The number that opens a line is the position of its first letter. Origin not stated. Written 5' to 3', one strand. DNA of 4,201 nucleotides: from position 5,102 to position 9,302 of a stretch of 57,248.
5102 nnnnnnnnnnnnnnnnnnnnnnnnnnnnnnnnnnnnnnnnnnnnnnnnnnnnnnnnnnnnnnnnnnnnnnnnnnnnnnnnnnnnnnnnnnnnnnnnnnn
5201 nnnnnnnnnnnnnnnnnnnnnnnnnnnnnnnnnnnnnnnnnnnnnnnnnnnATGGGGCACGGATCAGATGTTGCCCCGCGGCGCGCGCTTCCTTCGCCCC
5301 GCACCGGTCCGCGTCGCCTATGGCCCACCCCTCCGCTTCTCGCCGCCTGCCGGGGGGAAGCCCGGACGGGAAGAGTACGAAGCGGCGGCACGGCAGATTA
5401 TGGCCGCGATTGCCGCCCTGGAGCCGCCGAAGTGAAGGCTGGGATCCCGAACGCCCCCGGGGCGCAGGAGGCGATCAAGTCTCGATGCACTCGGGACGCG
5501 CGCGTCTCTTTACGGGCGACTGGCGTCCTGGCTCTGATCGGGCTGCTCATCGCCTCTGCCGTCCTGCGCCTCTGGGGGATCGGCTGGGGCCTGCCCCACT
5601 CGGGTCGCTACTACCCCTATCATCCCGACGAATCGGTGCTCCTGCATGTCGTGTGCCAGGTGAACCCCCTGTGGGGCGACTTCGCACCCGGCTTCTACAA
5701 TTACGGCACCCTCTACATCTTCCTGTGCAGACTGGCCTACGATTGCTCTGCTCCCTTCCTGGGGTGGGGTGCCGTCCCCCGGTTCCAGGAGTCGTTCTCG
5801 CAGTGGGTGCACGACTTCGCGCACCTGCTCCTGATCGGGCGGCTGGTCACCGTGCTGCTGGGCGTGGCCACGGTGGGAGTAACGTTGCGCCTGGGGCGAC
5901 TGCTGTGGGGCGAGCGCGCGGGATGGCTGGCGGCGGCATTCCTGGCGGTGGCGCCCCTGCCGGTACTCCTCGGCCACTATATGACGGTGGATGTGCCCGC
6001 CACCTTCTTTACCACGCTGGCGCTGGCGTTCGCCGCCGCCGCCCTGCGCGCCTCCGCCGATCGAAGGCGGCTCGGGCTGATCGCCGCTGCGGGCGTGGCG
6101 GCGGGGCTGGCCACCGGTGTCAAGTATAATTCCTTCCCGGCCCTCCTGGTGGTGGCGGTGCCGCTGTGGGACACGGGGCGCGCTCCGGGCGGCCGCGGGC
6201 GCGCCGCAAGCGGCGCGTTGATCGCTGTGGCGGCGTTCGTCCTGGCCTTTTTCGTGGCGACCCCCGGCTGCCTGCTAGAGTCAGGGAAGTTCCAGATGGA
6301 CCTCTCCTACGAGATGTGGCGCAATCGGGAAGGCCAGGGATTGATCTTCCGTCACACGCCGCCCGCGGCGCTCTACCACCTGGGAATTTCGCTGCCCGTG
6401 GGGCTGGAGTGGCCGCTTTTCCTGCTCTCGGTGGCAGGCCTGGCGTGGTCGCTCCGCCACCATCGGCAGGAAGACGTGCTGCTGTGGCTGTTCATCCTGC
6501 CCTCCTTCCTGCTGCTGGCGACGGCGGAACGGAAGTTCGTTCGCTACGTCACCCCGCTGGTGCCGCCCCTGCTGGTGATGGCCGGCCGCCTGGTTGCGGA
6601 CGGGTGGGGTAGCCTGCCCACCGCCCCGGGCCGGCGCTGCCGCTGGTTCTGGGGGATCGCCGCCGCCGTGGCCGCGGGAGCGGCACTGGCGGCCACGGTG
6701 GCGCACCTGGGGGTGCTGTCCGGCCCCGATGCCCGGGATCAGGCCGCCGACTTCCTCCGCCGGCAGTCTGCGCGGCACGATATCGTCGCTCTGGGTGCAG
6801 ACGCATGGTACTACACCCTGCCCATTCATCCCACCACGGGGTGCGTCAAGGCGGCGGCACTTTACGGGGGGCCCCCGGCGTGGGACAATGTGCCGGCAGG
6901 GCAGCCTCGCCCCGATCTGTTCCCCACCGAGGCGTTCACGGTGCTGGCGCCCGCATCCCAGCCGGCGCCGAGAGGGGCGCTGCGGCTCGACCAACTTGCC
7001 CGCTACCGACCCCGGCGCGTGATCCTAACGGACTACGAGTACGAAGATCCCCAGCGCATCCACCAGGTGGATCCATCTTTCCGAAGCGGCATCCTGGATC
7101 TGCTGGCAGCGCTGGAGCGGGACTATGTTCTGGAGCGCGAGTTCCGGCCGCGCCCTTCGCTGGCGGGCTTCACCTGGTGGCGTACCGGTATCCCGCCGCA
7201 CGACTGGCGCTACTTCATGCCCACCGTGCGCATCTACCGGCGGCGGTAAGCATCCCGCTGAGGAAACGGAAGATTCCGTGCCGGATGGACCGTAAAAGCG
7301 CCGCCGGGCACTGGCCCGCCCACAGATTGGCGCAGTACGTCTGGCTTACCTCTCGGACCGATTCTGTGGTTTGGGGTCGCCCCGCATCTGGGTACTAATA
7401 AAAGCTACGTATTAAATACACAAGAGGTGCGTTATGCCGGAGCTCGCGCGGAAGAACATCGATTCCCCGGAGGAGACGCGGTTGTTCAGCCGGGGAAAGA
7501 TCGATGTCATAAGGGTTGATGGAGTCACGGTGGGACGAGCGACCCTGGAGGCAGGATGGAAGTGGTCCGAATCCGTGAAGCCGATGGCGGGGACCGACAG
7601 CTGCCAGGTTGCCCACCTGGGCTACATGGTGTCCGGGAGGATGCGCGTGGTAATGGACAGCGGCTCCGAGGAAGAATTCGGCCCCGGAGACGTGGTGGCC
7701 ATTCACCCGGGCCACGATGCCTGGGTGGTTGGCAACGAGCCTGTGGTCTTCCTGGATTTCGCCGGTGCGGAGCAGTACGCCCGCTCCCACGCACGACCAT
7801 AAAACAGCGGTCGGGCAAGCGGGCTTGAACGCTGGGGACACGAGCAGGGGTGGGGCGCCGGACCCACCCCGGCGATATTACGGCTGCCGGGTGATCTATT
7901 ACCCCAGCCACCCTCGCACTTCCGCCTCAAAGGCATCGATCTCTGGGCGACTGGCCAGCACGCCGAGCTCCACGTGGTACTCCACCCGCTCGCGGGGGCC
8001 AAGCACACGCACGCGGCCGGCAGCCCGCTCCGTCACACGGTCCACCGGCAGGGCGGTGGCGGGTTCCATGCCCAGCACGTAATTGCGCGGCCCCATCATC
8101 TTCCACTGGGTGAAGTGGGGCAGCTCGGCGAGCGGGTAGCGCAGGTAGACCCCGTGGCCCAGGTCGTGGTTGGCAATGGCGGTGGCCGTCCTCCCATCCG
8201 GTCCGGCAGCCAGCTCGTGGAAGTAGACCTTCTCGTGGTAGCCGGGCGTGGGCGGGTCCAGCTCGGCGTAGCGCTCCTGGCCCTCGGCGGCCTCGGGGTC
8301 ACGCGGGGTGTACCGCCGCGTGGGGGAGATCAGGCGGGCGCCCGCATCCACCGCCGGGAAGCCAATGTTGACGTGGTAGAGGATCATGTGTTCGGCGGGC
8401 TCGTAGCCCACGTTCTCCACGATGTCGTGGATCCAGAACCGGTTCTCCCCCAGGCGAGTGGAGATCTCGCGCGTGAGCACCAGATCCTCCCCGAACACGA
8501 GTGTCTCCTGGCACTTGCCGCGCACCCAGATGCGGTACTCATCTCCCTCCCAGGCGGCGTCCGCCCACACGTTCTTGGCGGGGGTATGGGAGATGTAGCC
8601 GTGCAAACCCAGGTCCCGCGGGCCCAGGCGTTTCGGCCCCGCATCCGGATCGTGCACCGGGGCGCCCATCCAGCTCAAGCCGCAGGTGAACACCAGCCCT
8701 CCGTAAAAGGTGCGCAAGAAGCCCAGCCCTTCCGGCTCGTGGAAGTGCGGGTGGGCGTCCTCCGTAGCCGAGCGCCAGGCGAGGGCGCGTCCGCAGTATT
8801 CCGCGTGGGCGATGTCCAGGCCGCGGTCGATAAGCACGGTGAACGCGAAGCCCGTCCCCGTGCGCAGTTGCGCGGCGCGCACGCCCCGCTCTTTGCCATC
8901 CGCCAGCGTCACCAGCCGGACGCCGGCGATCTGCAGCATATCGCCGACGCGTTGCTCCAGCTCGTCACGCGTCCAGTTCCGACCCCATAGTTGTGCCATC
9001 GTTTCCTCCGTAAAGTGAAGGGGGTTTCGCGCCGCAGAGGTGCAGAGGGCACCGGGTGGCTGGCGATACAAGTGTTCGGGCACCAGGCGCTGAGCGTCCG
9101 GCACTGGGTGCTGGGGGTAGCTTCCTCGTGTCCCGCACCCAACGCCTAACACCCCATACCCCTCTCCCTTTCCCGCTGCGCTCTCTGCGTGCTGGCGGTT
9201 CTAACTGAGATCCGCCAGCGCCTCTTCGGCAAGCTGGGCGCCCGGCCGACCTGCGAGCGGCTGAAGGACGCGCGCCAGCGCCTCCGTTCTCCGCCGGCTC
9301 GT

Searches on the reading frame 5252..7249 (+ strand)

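Call 10: search_protein_families(library=pfam, proteins=[window:5252-7249:+], max_evalue=0.001)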
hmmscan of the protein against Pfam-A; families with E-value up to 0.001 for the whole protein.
window:5252-7249:+ (665 aa): 3 families
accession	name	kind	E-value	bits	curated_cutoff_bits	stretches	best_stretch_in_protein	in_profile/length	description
PF02366.24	PMT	-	1.3e-08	35.2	22.7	1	197-307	86-199/245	Dolichyl-phosphate-mannose-protein mannosyltransferase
PF13231.12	PMT_2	-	1.1e-07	32.7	26.1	1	196-308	24-133/160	Dolichyl-phosphate-mannose-protein mannosyltransferase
PF09913.15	DUF2142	-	0.00022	20.6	30.1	1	187-336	118-259/395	Predicted membrane protein (DUF2142)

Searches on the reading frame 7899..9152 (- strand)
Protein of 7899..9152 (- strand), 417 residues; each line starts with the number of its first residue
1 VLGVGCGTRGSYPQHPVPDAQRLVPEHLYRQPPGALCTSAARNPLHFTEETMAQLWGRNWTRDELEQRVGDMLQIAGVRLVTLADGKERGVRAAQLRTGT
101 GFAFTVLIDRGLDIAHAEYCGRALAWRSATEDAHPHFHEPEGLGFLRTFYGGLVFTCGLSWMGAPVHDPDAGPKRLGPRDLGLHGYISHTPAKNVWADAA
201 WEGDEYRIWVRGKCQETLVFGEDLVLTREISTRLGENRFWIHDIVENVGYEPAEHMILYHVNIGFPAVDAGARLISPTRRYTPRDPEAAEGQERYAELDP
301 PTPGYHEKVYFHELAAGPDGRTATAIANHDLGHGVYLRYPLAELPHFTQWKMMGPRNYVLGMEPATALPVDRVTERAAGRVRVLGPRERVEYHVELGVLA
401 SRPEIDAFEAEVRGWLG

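Call 10: search_protein_families(library=pfam, proteins=[window:7899-9152:-], max_evalue=0.001)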
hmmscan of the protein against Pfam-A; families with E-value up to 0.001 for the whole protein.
window:7899-9152:- (417 aa): 1 family
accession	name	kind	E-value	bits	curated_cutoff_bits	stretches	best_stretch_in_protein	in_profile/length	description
PF14486.12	DUF4432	-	6.4e-101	337.6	32.5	1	89-398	2-304/304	Domain of unknown function (DUF4432)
